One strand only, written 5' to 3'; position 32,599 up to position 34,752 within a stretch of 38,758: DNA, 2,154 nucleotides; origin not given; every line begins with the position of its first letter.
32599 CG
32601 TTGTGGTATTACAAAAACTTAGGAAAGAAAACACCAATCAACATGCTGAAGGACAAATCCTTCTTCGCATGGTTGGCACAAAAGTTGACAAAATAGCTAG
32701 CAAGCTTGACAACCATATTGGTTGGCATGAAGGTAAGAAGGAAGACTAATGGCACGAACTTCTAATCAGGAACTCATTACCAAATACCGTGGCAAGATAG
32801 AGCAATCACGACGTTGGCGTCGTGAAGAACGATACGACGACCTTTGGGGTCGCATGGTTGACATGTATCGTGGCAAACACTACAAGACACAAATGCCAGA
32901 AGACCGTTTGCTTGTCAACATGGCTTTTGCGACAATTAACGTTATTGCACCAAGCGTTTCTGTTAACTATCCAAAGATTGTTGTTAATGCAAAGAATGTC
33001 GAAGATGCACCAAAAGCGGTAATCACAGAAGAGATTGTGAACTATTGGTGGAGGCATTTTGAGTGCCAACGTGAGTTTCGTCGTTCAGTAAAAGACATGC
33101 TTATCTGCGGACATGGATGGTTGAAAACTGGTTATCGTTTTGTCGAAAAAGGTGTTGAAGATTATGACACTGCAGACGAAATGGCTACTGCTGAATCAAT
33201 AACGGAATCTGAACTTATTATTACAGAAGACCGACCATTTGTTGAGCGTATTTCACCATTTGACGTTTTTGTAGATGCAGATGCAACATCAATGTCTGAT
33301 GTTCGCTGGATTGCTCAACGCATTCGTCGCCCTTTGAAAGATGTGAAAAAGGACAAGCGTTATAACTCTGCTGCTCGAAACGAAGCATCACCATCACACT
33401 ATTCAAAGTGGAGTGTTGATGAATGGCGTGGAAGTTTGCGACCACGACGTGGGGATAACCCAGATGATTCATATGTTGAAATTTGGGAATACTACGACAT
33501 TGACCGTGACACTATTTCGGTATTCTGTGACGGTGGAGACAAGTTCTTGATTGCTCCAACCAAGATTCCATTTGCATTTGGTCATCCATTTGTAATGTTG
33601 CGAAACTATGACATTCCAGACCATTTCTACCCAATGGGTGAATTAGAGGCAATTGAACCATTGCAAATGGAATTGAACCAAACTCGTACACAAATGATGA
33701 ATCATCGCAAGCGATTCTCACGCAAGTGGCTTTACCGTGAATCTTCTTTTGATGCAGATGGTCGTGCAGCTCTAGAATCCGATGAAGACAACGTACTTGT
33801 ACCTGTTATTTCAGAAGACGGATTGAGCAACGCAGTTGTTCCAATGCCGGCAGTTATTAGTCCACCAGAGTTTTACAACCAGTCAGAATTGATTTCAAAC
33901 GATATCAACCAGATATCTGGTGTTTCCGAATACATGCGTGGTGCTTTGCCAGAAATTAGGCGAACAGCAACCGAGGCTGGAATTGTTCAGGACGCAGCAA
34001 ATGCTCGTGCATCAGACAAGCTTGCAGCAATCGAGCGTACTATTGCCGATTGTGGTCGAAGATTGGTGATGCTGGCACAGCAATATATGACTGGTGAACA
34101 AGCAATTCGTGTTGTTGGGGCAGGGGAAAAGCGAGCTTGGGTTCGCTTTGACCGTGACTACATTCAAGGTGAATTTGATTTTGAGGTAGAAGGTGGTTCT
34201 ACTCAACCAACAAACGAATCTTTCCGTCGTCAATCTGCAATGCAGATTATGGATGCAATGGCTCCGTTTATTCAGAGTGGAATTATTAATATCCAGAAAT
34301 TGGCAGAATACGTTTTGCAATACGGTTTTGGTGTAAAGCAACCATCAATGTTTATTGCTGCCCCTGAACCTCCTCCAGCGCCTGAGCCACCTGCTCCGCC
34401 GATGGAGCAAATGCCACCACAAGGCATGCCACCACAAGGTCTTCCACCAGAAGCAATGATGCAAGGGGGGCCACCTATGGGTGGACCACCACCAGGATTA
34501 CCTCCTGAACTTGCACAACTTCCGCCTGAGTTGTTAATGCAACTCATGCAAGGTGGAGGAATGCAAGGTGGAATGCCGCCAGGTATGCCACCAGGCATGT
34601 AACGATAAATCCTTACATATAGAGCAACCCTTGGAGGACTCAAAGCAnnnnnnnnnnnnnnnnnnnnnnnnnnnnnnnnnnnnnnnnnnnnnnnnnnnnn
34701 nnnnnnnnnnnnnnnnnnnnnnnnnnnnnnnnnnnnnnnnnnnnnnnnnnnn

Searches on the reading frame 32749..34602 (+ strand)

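Call 32: search_protein_families(library=pfam, proteins=[window:32749-34602:+], max_evalue=0.001)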
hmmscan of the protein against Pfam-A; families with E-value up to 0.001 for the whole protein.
window:32749-34602:+ (617 aa): 3 families
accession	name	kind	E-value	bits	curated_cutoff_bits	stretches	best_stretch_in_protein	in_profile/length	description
PF23899.1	SU10_portal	-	1.2e-24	87.1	30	1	157-550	186-578/593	Phage SU10 portal protein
PF16510.12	P22_portal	-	4e-22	78.9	26.1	1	13-558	4-564/594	Phage P22-like portal protein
PF05133.19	SPP1_portal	-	3.4e-06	26.7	25.5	0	37-127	19-107/416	Phage portal protein, SPP1 Gp6-like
